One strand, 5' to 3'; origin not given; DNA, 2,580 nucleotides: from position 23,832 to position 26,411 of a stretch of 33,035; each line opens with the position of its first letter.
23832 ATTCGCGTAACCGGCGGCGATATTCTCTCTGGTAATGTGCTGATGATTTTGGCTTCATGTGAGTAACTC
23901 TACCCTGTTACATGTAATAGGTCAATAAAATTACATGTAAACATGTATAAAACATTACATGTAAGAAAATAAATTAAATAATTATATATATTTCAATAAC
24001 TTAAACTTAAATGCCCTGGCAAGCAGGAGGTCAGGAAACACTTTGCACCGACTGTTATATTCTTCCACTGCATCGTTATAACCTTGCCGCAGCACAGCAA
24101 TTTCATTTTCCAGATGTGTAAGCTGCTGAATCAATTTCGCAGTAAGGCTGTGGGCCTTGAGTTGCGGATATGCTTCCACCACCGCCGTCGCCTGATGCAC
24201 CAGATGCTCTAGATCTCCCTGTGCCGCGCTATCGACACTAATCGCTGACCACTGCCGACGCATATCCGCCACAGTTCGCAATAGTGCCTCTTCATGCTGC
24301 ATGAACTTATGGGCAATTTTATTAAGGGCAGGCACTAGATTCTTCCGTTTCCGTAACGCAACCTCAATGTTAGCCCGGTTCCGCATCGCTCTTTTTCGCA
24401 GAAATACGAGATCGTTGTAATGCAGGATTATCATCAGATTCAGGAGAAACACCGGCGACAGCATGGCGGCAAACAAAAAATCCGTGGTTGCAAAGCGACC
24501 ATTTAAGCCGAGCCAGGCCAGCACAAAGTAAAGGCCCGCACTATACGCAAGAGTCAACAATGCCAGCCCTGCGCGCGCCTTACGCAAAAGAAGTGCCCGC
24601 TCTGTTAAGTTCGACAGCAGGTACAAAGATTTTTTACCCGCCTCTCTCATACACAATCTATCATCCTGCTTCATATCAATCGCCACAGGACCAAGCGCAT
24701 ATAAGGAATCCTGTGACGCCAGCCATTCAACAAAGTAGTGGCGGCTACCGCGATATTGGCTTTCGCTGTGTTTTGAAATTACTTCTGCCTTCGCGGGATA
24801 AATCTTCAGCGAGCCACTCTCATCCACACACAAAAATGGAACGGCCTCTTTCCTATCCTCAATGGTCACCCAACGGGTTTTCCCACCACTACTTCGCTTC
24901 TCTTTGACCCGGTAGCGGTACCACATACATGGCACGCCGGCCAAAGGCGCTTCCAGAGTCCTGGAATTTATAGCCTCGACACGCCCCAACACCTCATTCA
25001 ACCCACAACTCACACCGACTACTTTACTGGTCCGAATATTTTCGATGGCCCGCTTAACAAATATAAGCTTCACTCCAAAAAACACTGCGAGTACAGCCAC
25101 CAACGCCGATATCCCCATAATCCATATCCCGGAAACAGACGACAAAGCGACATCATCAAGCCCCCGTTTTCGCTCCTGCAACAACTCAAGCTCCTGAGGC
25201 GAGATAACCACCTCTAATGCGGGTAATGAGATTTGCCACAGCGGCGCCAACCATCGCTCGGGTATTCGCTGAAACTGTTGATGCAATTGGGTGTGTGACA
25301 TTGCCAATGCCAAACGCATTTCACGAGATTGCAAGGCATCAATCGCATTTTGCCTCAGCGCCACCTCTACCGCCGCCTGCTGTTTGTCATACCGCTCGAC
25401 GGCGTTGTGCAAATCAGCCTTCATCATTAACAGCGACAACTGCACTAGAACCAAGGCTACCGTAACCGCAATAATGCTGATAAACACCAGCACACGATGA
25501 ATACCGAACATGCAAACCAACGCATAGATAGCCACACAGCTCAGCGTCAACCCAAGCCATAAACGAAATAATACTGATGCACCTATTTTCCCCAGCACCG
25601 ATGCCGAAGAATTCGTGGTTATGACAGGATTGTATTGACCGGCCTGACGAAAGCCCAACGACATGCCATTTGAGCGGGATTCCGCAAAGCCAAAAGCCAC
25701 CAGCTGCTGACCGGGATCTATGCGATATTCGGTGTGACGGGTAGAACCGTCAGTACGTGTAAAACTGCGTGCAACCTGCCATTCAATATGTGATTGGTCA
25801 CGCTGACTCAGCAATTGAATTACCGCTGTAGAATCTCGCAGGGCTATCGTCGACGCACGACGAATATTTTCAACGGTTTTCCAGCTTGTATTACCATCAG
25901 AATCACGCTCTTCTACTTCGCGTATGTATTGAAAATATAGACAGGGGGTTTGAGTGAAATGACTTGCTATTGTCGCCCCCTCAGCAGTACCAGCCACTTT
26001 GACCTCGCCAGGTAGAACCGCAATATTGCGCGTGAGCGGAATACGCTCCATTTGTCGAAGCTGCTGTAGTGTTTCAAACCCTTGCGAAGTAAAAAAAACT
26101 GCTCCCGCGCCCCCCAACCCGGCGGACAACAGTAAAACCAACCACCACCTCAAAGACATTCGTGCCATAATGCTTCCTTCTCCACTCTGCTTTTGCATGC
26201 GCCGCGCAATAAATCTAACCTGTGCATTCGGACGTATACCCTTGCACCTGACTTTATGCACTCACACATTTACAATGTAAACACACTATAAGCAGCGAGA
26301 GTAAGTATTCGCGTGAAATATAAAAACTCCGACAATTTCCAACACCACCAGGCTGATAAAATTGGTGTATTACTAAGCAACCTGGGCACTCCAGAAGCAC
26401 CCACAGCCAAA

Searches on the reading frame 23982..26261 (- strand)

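Call 4: search_protein_families(library=pfam, proteins=[window:23982-26261:-], max_evalue=0.01)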
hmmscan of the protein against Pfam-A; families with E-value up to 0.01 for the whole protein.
window:23982-26261:- (759 aa): 2 families
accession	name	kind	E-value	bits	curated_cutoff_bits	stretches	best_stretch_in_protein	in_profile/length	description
PF04011.17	LemA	-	4.2e-31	108.2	26.2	1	630-755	3-131/149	LemA family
PF12483.13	GIDE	-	4.3e-07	30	23.6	0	450-494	6-51/160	E3 Ubiquitin ligase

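Call 5: search_protein_families(library=ncbifam, proteins=[window:23982-26261:-], max_evalue=0.01)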
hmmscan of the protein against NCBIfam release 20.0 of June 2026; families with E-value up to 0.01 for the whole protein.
window:23982-26261:- (759 aa): 2 families
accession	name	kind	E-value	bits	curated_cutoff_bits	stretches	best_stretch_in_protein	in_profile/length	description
NF040966.1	MamQ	equivalog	4.7e-19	68.7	250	2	678-758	106-186/221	magnetosome protein MamQ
NF003410.0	PRK04778.1-4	equivalog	0.0017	17.2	754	1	607-734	13-138/575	septation ring formation regulator EzrA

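Call 24: search_protein_families(library=padloc, proteins=[window:23982-26261:-], max_evalue=0.01)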
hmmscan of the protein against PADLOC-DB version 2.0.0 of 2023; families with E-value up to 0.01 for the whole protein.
window:23982-26261:- (759 aa): 0 families
